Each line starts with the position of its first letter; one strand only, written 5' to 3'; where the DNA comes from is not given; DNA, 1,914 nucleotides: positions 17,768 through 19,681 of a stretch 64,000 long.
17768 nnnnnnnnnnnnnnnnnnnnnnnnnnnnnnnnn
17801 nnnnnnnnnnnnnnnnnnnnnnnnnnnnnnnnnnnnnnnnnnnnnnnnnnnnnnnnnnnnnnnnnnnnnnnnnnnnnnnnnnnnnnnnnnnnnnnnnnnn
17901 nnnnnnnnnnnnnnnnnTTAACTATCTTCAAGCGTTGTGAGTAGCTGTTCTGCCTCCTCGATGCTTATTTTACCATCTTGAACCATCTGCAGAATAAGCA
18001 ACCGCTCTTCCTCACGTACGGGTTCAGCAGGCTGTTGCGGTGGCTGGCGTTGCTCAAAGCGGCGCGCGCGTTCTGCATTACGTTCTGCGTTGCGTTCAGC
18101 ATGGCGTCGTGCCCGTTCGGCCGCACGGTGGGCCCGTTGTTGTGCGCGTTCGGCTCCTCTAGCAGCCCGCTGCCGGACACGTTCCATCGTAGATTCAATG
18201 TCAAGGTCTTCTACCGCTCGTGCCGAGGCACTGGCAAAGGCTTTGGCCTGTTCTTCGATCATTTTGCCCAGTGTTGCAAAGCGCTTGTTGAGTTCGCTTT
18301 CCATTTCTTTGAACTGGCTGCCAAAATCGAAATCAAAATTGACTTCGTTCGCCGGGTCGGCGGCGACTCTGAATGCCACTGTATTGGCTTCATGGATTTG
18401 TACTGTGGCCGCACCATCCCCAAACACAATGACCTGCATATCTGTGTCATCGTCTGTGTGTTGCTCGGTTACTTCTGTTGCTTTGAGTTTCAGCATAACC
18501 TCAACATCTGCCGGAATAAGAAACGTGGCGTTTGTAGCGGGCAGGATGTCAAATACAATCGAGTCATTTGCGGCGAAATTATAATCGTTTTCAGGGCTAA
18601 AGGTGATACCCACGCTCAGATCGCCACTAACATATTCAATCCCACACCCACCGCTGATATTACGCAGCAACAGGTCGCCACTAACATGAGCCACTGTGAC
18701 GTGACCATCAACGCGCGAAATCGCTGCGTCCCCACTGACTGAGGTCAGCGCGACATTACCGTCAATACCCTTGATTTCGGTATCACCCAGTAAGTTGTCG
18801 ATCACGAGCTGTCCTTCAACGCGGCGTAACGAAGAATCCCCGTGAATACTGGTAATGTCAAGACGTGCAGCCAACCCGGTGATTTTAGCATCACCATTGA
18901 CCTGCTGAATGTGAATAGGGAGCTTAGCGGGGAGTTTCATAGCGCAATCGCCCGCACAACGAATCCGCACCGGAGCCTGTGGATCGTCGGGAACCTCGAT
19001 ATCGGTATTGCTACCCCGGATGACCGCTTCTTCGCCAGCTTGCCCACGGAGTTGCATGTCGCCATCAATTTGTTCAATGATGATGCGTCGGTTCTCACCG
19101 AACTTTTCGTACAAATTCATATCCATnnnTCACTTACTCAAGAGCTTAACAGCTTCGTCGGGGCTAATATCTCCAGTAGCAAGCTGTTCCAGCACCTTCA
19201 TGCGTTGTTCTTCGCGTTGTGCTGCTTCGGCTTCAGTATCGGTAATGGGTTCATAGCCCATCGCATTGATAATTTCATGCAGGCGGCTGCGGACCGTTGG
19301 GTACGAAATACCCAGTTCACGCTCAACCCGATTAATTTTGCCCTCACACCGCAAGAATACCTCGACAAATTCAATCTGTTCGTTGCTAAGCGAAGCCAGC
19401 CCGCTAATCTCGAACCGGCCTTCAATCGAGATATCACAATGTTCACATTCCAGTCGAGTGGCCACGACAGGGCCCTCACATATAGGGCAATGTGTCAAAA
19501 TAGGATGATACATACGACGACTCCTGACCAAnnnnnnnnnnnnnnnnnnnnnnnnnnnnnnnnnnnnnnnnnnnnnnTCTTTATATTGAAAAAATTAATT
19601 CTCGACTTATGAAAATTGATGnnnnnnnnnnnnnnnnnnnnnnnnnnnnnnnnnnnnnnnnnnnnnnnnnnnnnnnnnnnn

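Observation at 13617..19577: Five-gene 'SHOCT-hairpin' operon: DUF2089 regulator, DUF4097 protein, GNAT, GT39 and a small SHOCT protein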

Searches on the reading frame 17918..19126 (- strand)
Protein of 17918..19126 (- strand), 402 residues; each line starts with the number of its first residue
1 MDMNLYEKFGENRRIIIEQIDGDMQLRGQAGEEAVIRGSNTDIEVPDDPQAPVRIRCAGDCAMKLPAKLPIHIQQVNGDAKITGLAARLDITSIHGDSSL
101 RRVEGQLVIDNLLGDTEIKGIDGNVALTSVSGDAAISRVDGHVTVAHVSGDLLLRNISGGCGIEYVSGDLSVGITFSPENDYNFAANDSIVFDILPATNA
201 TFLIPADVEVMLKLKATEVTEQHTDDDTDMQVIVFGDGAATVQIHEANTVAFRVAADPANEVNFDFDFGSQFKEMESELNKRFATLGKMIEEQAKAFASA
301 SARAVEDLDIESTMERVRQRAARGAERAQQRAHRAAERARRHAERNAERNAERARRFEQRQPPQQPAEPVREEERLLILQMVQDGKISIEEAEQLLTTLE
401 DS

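Call 3: search_protein_families(library=pfam, proteins=[window:17918-19126:-], max_evalue=0.01)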
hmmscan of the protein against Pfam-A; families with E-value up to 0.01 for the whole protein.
window:17918-19126:- (402 aa): 2 families
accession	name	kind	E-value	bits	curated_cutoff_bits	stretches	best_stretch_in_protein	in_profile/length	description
PF22746.1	SHOCT-like_DUF2089-C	-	1.8e-09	37.3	27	1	373-401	1-29/32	SHOCT-like domain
PF13349.12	DUF4097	-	9.9e-06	25.5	22.9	1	70-177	79-194/247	Toastrack DUF4097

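Call 4: search_protein_families(library=ncbifam, proteins=[window:17918-19126:-], max_evalue=0.01)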
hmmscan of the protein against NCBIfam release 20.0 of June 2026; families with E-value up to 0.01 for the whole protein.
window:17918-19126:- (402 aa): 0 families

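Call 9: find_related_loci(query=window:17918-19126:-, collection=genome_contigs, flank=10000)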
Query window:17918-19126:- (402 aa) in genome_contigs; peptide patterns used: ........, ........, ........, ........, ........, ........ (x = any residue, [..] = any of these).
54 stretches matched a pattern; 15 encode a relative of the query (tblastn E <= 1e-3); 15 distinct loci.
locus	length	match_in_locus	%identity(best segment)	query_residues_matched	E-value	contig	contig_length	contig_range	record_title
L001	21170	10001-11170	35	15-402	5e-64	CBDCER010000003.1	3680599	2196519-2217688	MAG: Aggregatilineales bacterium isolate 40d8095f-e3e6-4e4c-932d-ac8bc0a239c2 genome assembly, contig: contig_3, whole g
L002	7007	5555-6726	29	10-400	2e-36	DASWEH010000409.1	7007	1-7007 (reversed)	MAG TPA_asm: Anaerolineales bacterium isolate SMAG_U2757 k141_966276, whole genome shotgun sequence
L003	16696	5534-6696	29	10-400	4e-36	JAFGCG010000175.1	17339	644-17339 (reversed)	MAG: Anaerolineales bacterium isolate Zod_Metabat.109 k87_13449128, whole genome shotgun sequence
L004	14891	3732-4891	26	10-400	1e-31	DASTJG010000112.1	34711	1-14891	MAG TPA_asm: Anaerolineales bacterium isolate SMAG_U1430 k141_1148232, whole genome shotgun sequence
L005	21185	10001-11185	27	1-402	6e-30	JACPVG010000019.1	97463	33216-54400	MAG: Chloroflexi bacterium isolate NC_groundwater_778_Ag_S2p5_63_23 JBCH_GD18_4_SO25_S179_scaffold_255355, whole genome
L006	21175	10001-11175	28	10-401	3e-28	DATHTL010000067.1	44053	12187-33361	MAG TPA_asm: Anaerolineales bacterium isolate SMAG_U16076 k141_992054, whole genome shotgun sequence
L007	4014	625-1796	26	10-400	1e-26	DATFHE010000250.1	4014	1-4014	MAG TPA_asm: Anaerolineales bacterium isolate SMAG_U8681 k141_1163289, whole genome shotgun sequence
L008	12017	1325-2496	26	10-400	6e-25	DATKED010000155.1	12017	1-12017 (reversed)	MAG TPA_asm: Anaerolineales bacterium isolate SMAG_U14490 k141_630480, whole genome shotgun sequence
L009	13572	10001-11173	25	1-400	1e-21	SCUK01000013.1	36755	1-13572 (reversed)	MAG: Anaerolineae bacterium isolate FW602_bin.38 FW602_bin.38-23722, whole genome shotgun sequence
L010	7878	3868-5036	25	10-400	7e-21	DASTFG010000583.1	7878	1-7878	MAG TPA_asm: Anaerolineales bacterium isolate SMAG_U868 k141_378373, whole genome shotgun sequence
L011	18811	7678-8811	24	1-389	3e-19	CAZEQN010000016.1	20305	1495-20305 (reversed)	MAG TPA_asm: uncultured Anaerolineaceae bacterium isolate SRP287453_co1_211 genome assembly, contig: NODE_4686_length_20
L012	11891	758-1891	22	1-389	3e-15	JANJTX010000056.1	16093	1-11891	MAG: Anaerolineales bacterium isolate RX2_metabat.bin.65 RX2_k141_217146, whole genome shotgun sequence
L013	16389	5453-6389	22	9-400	4e-7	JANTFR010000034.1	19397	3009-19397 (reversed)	MAG: Anaerolineales bacterium isolate bin100123 c_000000002539, whole genome shotgun sequence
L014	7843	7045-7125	70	373-399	3e-5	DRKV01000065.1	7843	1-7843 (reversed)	MAG TPA_asm: Chloroflexota bacterium isolate HyVt-449 HyVt-449_k145_1159003, whole genome shotgun sequence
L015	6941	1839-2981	28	74-399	6e-5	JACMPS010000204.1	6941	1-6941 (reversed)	MAG: Chthonomonadaceae bacterium isolate LF-bin-356 FL-bin-356-contig-k141_856345, whole genome shotgun sequence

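Call 53: search_protein_families(library=padloc, proteins=[window:17918-19126:-], max_evalue=0.01)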
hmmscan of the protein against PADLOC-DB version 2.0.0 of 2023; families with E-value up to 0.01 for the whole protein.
window:17918-19126:- (402 aa): 0 families

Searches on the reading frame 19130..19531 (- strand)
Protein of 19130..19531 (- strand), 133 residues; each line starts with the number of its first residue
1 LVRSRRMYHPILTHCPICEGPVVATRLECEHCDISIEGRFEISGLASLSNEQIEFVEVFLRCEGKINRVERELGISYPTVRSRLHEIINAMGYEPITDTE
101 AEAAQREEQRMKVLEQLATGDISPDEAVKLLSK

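Call 3: search_protein_families(library=pfam, proteins=[window:19130-19531:-], max_evalue=0.01)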
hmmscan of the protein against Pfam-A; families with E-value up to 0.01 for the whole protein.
window:19130-19531:- (133 aa): 4 families
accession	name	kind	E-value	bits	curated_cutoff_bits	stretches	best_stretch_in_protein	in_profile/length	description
PF09862.15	DUF2089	-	5.9e-24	83.9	33.4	1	48-94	1-47/47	Domain of unknown function (DUF2089)-HTH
PF22747.2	Zn_ribbon_DUF2089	-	3.1e-11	43.6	27.6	1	15-43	1-29/32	DUF2089 zinc ribbon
PF22746.1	SHOCT-like_DUF2089-C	-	4.9e-05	23.2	27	1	108-133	1-26/32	SHOCT-like domain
PF13556.12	HTH_30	-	6.5e-05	23.1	27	1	54-94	3-43/59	PucR C-terminal helix-turn-helix domain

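Call 4: search_protein_families(library=ncbifam, proteins=[window:19130-19531:-], max_evalue=0.01)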
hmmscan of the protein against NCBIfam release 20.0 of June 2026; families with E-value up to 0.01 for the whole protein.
window:19130-19531:- (133 aa): 1 family
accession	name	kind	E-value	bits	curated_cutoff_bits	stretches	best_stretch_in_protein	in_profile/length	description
NF041830.1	RR_TF_ErdR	exception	0.0089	15.8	390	0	22-94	125-196/213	response regulator transcription factor ErdR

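Call 53: search_protein_families(library=padloc, proteins=[window:19130-19513:-], max_evalue=0.01)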
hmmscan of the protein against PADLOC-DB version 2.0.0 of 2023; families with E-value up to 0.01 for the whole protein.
window:19130-19513:- (127 aa): 1 family
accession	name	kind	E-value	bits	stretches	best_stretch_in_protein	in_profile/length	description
PDLC01848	CARF3--CARF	-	0.0053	14.5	0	20-82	112-174/197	-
